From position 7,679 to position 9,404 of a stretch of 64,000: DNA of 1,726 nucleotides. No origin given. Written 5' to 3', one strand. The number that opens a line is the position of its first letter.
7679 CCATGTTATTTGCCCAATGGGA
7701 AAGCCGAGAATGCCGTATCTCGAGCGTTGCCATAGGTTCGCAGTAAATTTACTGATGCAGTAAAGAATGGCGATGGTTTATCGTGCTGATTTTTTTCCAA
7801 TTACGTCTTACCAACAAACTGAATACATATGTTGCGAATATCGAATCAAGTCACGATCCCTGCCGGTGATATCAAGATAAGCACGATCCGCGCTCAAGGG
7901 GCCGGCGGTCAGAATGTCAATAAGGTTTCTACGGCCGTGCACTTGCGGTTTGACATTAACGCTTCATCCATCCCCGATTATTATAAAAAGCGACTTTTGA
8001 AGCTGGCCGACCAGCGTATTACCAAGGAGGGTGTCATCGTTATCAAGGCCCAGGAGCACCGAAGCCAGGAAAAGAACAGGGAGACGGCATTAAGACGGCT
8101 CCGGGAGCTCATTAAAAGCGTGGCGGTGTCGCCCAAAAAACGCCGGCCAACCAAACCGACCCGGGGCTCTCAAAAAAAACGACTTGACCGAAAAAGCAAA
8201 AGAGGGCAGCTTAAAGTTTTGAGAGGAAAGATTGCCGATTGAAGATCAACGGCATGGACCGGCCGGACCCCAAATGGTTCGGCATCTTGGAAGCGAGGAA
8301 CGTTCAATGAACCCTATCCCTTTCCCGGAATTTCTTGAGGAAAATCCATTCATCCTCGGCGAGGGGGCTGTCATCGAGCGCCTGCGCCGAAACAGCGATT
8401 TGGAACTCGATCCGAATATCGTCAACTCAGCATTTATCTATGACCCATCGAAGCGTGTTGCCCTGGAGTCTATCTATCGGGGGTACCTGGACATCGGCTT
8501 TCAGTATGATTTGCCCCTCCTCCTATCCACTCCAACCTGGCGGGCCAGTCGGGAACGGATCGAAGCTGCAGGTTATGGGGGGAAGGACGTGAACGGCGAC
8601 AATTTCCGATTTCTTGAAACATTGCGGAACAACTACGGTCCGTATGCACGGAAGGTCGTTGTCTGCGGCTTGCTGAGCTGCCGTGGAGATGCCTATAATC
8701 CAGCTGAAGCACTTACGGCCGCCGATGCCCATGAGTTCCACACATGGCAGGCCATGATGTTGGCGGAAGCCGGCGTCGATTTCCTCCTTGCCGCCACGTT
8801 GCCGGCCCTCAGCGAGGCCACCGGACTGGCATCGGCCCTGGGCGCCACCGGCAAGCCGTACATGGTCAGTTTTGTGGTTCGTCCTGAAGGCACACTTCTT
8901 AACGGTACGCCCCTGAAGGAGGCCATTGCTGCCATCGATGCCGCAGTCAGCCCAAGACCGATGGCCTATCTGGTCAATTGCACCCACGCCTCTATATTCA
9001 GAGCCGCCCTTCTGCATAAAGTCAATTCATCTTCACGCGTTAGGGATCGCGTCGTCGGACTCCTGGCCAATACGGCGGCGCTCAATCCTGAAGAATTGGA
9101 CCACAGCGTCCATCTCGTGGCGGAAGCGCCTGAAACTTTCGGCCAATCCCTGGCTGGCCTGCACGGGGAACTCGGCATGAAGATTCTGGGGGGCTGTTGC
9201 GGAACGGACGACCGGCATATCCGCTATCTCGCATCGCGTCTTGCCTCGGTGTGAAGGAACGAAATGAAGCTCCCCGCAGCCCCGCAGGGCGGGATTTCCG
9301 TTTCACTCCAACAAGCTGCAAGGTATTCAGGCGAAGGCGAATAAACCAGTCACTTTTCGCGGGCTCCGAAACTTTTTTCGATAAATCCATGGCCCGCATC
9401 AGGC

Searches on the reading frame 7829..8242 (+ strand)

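Call 10: search_protein_families(library=pfam, proteins=[window:7829-8242:+], max_evalue=0.01)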
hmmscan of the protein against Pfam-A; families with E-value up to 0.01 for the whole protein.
window:7829-8242:+ (137 aa): 1 family
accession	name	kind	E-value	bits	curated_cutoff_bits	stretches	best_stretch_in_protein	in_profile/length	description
PF00472.26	RF-1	-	2.7e-26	92.2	35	1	7-132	4-116/116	RF-1 domain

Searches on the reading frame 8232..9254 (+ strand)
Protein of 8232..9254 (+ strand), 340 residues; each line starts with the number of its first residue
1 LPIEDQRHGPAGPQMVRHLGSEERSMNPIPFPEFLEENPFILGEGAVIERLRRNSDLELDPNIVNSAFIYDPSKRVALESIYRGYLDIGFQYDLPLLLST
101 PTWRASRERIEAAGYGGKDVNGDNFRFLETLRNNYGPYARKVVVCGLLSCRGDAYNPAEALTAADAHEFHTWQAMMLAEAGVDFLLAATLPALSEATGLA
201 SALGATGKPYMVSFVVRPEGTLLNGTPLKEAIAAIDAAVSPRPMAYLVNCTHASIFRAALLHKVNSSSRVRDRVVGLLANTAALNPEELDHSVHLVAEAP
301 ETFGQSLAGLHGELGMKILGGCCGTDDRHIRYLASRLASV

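Call 10: search_protein_families(library=pfam, proteins=[window:8232-9254:+], max_evalue=0.01)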
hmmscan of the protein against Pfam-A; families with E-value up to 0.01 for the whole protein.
window:8232-9254:+ (340 aa): 1 family
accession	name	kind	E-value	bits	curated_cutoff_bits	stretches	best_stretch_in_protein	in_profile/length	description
PF02574.22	S-methyl_trans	-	1.8e-35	123.6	22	1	43-336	3-282/283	Homocysteine S-methyltransferase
